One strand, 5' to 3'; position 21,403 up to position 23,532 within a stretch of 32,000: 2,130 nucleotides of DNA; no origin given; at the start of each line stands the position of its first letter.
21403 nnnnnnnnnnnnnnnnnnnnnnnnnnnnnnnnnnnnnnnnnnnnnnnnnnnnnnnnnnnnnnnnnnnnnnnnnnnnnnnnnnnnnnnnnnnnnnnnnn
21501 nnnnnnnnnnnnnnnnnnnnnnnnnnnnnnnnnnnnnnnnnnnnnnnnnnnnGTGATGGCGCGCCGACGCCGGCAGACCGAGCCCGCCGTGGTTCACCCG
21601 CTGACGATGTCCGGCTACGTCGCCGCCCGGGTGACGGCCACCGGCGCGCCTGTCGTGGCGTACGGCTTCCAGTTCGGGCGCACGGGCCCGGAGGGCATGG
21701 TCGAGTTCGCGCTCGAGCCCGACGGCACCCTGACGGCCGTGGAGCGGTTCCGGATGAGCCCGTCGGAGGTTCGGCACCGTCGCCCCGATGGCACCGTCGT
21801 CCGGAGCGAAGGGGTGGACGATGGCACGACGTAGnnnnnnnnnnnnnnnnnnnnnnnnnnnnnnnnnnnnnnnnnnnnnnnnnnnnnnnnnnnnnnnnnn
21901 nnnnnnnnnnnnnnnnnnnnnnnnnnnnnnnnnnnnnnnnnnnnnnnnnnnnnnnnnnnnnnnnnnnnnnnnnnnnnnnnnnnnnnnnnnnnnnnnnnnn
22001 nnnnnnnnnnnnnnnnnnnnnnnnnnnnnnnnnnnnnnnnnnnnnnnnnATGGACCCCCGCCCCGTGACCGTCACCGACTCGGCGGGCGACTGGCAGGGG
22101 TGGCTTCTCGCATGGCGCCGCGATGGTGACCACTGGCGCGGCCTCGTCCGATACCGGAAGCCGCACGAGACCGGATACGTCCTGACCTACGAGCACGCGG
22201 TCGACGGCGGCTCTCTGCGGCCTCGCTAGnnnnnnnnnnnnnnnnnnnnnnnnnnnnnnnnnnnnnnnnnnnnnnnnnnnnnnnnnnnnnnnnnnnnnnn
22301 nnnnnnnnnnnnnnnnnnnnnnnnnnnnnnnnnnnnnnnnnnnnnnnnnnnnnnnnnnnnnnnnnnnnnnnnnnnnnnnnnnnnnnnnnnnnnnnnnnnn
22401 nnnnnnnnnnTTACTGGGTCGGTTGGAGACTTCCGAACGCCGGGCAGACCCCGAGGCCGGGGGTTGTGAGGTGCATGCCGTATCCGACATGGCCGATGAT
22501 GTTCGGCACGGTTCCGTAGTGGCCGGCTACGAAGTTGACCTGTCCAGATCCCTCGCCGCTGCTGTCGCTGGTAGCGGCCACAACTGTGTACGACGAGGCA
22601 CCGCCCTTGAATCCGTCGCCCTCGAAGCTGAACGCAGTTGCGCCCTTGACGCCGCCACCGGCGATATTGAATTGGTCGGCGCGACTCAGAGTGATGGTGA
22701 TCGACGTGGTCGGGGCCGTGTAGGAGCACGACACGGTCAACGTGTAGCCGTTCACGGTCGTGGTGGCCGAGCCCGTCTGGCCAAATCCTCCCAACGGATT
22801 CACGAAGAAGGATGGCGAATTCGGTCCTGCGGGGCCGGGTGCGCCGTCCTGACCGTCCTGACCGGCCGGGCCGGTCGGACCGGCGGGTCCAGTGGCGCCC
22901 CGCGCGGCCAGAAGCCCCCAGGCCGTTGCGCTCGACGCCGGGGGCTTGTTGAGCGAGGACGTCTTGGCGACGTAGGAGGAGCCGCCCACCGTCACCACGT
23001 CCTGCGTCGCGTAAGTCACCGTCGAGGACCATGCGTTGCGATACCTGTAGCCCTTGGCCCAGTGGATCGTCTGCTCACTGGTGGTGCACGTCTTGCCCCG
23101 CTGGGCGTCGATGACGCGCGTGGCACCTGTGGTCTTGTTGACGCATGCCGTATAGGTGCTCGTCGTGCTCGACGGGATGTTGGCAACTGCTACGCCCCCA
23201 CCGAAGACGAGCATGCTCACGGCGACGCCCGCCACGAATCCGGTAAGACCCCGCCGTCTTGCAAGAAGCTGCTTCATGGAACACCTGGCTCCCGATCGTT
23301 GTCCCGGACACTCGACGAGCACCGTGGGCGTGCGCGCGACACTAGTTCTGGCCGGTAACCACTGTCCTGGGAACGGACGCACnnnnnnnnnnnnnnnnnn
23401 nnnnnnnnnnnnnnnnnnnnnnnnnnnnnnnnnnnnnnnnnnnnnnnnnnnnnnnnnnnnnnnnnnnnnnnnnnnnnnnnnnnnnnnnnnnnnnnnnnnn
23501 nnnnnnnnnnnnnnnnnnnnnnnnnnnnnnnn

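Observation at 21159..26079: A ~4.7-kb lower-G+C insertion is bounded by 188-bp direct repeats duplicating the 3' end of the MBL-hydrolase gene, consistent with a degenerate integrated element lacking an integrase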

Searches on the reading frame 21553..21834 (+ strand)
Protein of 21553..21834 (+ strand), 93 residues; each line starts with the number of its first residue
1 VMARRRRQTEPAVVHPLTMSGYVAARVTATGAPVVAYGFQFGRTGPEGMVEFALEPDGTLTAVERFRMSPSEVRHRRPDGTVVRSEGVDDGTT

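Call 4: search_protein_families(library=pfam, proteins=[window:21553-21834:+], max_evalue=1)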
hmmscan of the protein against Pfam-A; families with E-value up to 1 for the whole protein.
window:21553-21834:+ (93 aa): 0 families

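Call 5: search_protein_families(library=phrogs, proteins=[window:21553-21834:+], max_evalue=1)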
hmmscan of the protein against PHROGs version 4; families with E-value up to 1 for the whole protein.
window:21553-21834:+ (93 aa): 0 families

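Call 45: search_protein_representatives(protein=window:21553-21834:+)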
Query: 93 residues. Proteins with E-value up to 0.001 (for the whole library): 7; up to 1e-10: 2; up to 1e-30: 1. The best 7 are listed.
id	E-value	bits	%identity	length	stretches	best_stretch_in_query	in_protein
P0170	1.7e-53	194.3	100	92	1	2-93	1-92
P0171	1.6e-15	73.1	27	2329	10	32-77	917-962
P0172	7.2e-08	48.6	40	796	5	19-56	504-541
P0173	2.1e-06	43.9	37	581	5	42-85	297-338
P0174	4.6e-06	42.9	20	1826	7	30-82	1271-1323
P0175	1.2e-04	38.3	26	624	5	20-74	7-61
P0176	9.7e-04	35.4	29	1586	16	34-85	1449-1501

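Call 70: search_protein_families(library=ncbifam, proteins=[window:21553-21834:+], max_evalue=1)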
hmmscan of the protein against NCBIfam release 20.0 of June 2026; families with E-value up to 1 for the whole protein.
window:21553-21834:+ (93 aa): 0 families

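Call 95: search_protein_families(library=pfam, proteins=[P0171, P0172, P0173, P0175], max_evalue=0.001)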
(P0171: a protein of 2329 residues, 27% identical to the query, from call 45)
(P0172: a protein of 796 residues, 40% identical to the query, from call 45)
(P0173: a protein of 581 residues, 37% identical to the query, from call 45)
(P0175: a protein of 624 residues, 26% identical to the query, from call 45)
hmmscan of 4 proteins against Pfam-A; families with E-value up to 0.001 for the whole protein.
P0171 (2329 aa): 15 families
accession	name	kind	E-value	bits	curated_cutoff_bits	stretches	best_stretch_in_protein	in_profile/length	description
PF17963.7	Big_9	-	9.4e-131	427.5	23.6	15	381-465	1-85/89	Bacterial Ig domain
PF17803.7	Cadherin_4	-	1.2e-102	336.9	25.1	14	273-345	2-71/71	Bacterial cadherin-like domain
PF00028.23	Cadherin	-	3.4e-94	309.9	28.8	14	584-665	4-93/93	Cadherin domain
PF17892.7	Cadherin_5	-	1.3e-47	160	26.5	2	281-377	1-97/98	Cadherin-like domain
PF18981.6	InlK_D3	-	5.8e-29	100.4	25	0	1504-1531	48-75/75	Internalin K domain (D3/D4)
PF18911.6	PKD_4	-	5.3e-27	94.1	27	1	1439-1531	1-85/85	PKD domain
PF19077.6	Big_13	-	1e-20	74.6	27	0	1174-1243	31-100/102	Bacterial Ig-like domain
PF05345.18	He_PIG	-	6e-16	59.1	24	1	181-279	2-96/96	Putative Ig domain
PF00801.26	PKD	-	2.2e-15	56.8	23.5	0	1502-1529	53-80/80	PKD domain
PF22783.1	BapA_N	-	3.3e-14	53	27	0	1526-1586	31-92/123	BapA, prefix-like domain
PF23861.1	Ribophorin_II_2nd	-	1.3e-08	35.4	23.4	0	1503-1531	75-105/105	Ribophorin II second domain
PF19076.6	CshA_repeat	-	8.9e-08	33.2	27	0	413-464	46-97/103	Surface adhesin CshA repetitive domain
PF23592.1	Cadherin_CELSR2_9th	-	9.6e-07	29.3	36.8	0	589-623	26-61/100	CELSR2-like, ninth cadherin domain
PF00353.25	HemolysinCabind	-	1.5e-06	28.5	23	1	2191-2222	4-35/36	RTX calcium-binding nonapeptide repeat (4 copies)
PF15418.12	DUF4625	-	0.00021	22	27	0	1502-1525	102-125/131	Domain of unknown function (DUF4625)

P0172 (796 aa): 4 families
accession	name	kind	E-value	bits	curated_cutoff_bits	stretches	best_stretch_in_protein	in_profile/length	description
PF25059.1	FN3_DSCAM-DSCAML_C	-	5e-20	72.1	39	0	528-579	14-65/89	DSCAM/DSCAML C-terminal Fn3-like domain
PF00041.27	fn3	-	1.8e-15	57.3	25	0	508-586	7-76/84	Fibronectin type III domain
PF16656.11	Pur_ac_phosph_N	-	4.4e-09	37.2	30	0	177-197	61-81/93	Purple acid Phosphatase, N-terminal domain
PF18962.6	Por_Secre_tail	-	2e-06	28.5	27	1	720-792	2-72/75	Secretion system C-terminal sorting domain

P0173 (581 aa): 8 families
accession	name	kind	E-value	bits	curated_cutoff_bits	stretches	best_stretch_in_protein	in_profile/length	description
PF10282.15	Lactonase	-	1.2e-25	91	21.7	3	246-391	197-323/344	Lactonase, 7-bladed beta-propeller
PF01731.26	Arylesterase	-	1.8e-14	54.1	21.3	0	416-446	52-82/86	Arylesterase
PF08450.18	SGL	-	2.8e-10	40.7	26.3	0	56-279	41-219/246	SMP-30/Gluconolactonase/LRE-like region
PF07676.18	PD40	-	1.9e-09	37.7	20.9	0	58-74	12-28/38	WD40-like Beta Propeller Repeat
PF03088.22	Str_synth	-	1.2e-06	29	25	0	416-439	55-78/89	Strictosidine synthase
PF16428.10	DUF5025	-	1.5e-05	25.7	26.8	0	391-404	135-148/158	Domain of unknown function (DUF5025)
PF14517.12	Tachylectin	-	1.8e-05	25.1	29.8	0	149-192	4-47/230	Tachylectin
PF12544.13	LAM_C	-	0.00094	19.8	26.7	0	70-114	33-75/127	Lysine-2,3-aminomutase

P0175 (624 aa): 15 families
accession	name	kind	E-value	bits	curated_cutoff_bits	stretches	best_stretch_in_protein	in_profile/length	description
PF06458.18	MucBP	-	7.6e-17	62.3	23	0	63-116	3-52/63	MucBP domain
PF07233.18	DUF1425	-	1.2e-13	51.2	28.3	0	55-77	39-61/96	Protein of unknown function (DUF1425)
PF24983.1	DUF7774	-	9.8e-12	45.2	26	0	536-567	16-47/97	Domain of unknown function (DUF7774)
PF25776.1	Ig_VWDE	-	1.5e-10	41.3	28.1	0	310-349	31-69/105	VWDE-like, immunoglobulin domain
PF18195.6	GatD_N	-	5.3e-10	39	25.7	0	8-31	1-24/54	GatD N-terminal domain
PF14404.11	Strep_pep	-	2.8e-07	31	25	0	18-38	13-33/63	Ribosomally synthesized peptide in Streptomyces species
PF06918.19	DUF1280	-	9e-06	25.9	25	0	532-574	148-191/220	Protein of unknown function (DUF1280)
PF07661.19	MORN_2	-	2e-05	24.7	29.6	0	495-508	5-18/22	MORN repeat variant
PF16277.11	DUF4926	-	2.7e-05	23.9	29.1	0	61-74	32-45/57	Domain of unknown function (DUF4926)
PF24547.1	DUF7601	-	2.9e-05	25.1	27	0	82-122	71-108/116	Domain of unknown function (DUF7601)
PF22705.2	C2-set_3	-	5.5e-05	23.5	27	0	403-437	31-65/87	Butyrophilin subfamily 3 member A2-like, Ig-C domain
PF18962.6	Por_Secre_tail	-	7.7e-05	23.4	27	0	489-515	18-44/75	Secretion system C-terminal sorting domain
PF08605.16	Rad9_Rad53_bind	-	0.0003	21.4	22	0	58-111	36-90/129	Fungal Rad9-like Rad53-binding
PF25364.1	PH_NDK7_N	-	0.00032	21.2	100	0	491-517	7-33/89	Nucleoside diphosphate kinase 7 N-terminal PH domain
PF05822.18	UMPH-1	-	0.00086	19.3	23.7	0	490-541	55-107/246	Pyrimidine 5'-nucleotidase (UMPH-1)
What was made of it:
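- Tried and rejected: A whole-library HMMER search found only itself, plus weak matches to Ig/cadherin-type repeats (calls 45, 95).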

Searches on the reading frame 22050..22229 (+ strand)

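Call 4: search_protein_families(library=pfam, proteins=[window:22050-22229:+], max_evalue=1)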
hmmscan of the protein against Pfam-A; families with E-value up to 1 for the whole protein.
window:22050-22229:+ (59 aa): 1 family
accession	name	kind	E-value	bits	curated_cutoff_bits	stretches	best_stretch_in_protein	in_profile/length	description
PF19766.4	DUF6253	-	0.13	12.6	25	1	7-36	13-42/81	Family of unknown function (DUF6253)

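Call 5: search_protein_families(library=phrogs, proteins=[window:22050-22229:+], max_evalue=1)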
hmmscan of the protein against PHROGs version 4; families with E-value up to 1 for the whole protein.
window:22050-22229:+ (59 aa): 2 families
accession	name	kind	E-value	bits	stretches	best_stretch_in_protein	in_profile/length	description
phrog_28186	-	unknown function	0.12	13.5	1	19-45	13-39/66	-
phrog_33651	-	unknown function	0.2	12.5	1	14-47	80-112/161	-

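Call 70: search_protein_families(library=ncbifam, proteins=[window:22050-22229:+], max_evalue=1)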
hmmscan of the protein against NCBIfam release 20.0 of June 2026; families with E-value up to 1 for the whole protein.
window:22050-22229:+ (59 aa): 0 families

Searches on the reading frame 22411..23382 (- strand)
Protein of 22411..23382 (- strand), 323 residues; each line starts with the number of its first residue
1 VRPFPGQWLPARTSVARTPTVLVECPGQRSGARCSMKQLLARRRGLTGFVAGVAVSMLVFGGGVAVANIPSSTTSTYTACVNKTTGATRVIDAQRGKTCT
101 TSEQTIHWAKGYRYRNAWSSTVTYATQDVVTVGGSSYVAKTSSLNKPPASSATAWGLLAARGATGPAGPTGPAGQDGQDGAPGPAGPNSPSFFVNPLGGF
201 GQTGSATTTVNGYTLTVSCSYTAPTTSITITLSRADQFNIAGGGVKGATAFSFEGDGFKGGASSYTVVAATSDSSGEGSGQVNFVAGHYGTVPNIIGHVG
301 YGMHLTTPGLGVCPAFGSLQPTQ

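Call 4: search_protein_families(library=pfam, proteins=[window:22411-23382:-], max_evalue=1)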
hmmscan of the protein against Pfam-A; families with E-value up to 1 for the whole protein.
window:22411-23382:- (323 aa): 3 families
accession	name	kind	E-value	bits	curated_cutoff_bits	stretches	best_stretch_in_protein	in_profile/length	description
PF02839.19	CBM_5_12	-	0.0019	18.6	26.2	1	117-155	1-43/44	Carbohydrate-binding module family 5/12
PF01391.23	Collagen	-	0.008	16.4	27.2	1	162-187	28-53/60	Collagen triple helix repeat (20 copies)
PF04335.19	VirB8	-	0.014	15.7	23.2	1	41-107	14-80/213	VirB8 protein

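Call 5: search_protein_families(library=phrogs, proteins=[window:22411-23382:-], max_evalue=1)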
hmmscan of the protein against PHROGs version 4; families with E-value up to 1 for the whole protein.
window:22411-23382:- (323 aa): 19 families
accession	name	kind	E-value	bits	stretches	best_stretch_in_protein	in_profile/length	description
phrog_5073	-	tail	4.7e-19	69.8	1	109-205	209-304/519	tail fiber protein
phrog_9851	-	tail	3.5e-07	29.4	1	90-158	93-163/1092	tail fiber protein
phrog_29268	-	unknown function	4.4e-05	22.8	1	44-290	290-523/653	-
phrog_366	-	tail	5e-05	23.9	1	124-212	299-386/474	tail fiber protein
phrog_1806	-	tail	0.00011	22.5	1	159-204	185-230/276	collagen like minor tail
phrog_32123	-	unknown function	0.00037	19.9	1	156-224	260-331/532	-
phrog_3449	-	tail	0.0007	19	1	153-210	30-89/549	tail collar protein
phrog_8745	-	tail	0.00071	17.9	1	159-207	1434-1482/1803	tail fiber protein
phrog_10972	-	tail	0.0011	19.5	1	161-191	162-192/343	tail fiber protein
phrog_1658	-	unknown function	0.0015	19.3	1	157-282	44-130/239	-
phrog_18350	-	tail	0.0016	19.2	1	150-225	145-220/253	tail fiber protein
phrog_1289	-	head and packaging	0.0018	18.8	1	114-163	276-325/331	portal protein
phrog_16748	-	unknown function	0.0027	18.5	1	103-164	78-138/143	-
phrog_26419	-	tail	0.003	17.1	1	113-164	220-271/567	tail fiber protein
phrog_8147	-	tail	0.016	15.3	1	116-156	68-110/436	tail fiber protein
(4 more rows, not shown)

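Call 21: find_homologous_proteins(query=window:22411-23382:-)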
Query window:22411-23382:- (323 aa): 48 proteins with E <= 0.001 among 8000 candidates.
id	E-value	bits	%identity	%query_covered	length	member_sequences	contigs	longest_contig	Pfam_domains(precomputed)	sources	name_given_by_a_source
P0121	1.1e-181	621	100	89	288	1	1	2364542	-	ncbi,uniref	ncbi:hypothetical protein [Longivirga aurantiaca]|uniref:Chitin-binding type-3 domain-containing pro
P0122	1.2e-155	536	86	89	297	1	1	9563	-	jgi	-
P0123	1.4e-67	246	76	50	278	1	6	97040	PF01391.24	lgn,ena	-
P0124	6.7e-62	228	70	47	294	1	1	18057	PF01391.24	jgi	jgi:hypothetical protein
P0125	3.5e-61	225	74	47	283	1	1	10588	PF01391.24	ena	-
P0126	2.7e-55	206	72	45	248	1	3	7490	PF01391.24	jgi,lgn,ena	-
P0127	3.6e-49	186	68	45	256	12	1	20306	-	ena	-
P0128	6.2e-45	172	59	47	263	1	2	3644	PF01391.24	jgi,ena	-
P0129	7.1e-42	162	61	39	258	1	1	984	PF01391.24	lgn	-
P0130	3.6e-40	156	56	45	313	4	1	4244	PF01391.24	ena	-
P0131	4.8e-40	156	52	37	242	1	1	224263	PF02839.20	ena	-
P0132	2.1e-39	154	56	46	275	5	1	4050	-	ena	-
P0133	1.4e-38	151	44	47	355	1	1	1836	PF01391.24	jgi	jgi:hypothetical protein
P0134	3.7e-38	150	51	59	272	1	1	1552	-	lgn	-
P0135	4.7e-38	149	56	38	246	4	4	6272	-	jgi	jgi:hypothetical protein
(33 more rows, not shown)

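Call 22: find_encoding_contigs(protein=P0122, flank=10000, max_places=4)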
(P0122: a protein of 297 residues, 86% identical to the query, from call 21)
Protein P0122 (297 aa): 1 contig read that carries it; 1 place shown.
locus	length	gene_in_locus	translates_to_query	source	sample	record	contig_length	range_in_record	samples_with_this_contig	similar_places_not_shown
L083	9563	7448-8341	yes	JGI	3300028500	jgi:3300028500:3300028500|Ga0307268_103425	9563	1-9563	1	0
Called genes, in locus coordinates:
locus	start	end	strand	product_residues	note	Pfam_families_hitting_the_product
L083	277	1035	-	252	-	PF13276:HTH_21, PF00665:rve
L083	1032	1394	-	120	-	PF01527:HTH_Tnp_1, PF13384:HTH_23 (faint)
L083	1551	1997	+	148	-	-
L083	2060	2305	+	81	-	-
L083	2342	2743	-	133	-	-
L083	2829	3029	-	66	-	-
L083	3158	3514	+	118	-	-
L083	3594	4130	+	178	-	PF04229:GrpB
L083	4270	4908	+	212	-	-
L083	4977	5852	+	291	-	-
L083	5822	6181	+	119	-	-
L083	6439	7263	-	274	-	PF00520:Ion_trans, PF07885:Ion_trans_2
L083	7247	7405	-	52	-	-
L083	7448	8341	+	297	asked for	-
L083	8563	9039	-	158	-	PF00903:Glyoxalase (faint), PF18029:Glyoxalase_6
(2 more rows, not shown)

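Call 23: find_encoding_contigs(protein=P0123, flank=10000, max_places=4)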
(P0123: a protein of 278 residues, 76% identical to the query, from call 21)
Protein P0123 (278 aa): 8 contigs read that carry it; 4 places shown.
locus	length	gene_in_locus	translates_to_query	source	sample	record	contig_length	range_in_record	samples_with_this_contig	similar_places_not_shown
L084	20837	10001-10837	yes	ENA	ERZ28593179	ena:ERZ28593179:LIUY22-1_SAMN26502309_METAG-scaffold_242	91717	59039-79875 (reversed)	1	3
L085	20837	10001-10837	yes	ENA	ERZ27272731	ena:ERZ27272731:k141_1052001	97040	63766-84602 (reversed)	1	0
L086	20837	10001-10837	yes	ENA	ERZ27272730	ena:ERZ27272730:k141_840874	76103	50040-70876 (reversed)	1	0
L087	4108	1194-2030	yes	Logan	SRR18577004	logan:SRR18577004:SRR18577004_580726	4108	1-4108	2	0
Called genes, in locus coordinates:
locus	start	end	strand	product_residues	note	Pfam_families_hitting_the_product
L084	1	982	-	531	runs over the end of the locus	PF02720:DUF222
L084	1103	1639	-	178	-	PF03992:ABM (weak), PF27539:Y2318_C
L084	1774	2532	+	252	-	PF02146:SIR2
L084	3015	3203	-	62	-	PF03537:Glyco_hydro_114 (weak)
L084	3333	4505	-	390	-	PF00075:RNase_H (weak), PF13456:RVT_3, PF00300:His_Phos_1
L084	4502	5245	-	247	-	PF24481:CT398_CC, PF02591:Zn_ribbon_9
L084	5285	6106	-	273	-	PF01784:DUF34_NIF3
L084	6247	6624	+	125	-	PF00085:Thioredoxin, PF13098:Thioredoxin_2 (weak)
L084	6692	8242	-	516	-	PF00270:DEAD, PF04851:ResIII (faint), PF00271:Helicase_C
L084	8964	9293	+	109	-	-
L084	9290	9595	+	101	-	-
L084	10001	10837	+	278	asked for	PF01391:Collagen (weak)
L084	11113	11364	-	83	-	-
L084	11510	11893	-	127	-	-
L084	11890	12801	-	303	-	PF02899:Phage_int_SAM_1, PF00589:Phage_integrase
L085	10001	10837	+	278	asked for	PF01391:Collagen (weak)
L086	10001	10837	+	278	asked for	PF01391:Collagen (weak)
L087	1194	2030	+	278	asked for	PF01391:Collagen (weak)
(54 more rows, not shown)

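Call 36: find_related_loci(query=window:22411-23382:-, collection=viral_contigs, flank=10000)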
Query window:22411-23382:- (323 aa) in viral_contigs; peptide patterns used: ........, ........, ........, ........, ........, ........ (x = any residue, [..] = any of these).
51 stretches matched a pattern; 4 encode a relative of the query (tblastn E <= 1e-3); 4 distinct loci.
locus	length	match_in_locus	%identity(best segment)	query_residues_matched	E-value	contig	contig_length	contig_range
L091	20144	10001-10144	55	148-198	6e-8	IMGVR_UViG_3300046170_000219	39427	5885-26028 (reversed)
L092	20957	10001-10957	58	155-198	1e-7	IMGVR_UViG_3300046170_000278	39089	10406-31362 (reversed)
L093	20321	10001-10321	64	162-214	1e-5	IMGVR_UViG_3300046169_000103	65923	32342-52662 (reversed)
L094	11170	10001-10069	74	161-183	4e-5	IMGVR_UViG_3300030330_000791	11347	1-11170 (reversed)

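Call 46: find_encoding_contigs(protein=P0121, flank=6000, max_places=3)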
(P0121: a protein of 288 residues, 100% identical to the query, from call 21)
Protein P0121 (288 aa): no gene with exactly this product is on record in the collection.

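Call 70: search_protein_families(library=ncbifam, proteins=[window:22411-23277:-], max_evalue=1)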
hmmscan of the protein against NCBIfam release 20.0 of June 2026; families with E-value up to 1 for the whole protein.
window:22411-23277:- (288 aa): 2 families
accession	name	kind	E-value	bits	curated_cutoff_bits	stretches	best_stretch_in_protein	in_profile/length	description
NF038329.2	gly_rich_SclB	equivalog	5e-07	29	325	1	3-170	18-184/442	LPXTG-anchored collagen-like adhesin Scl2/SclB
NF038330.1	adhesin_SclA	exception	0.18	11.4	400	1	125-157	205-237/405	LPXTG-anchored collagen-like adhesin Scl1/SclA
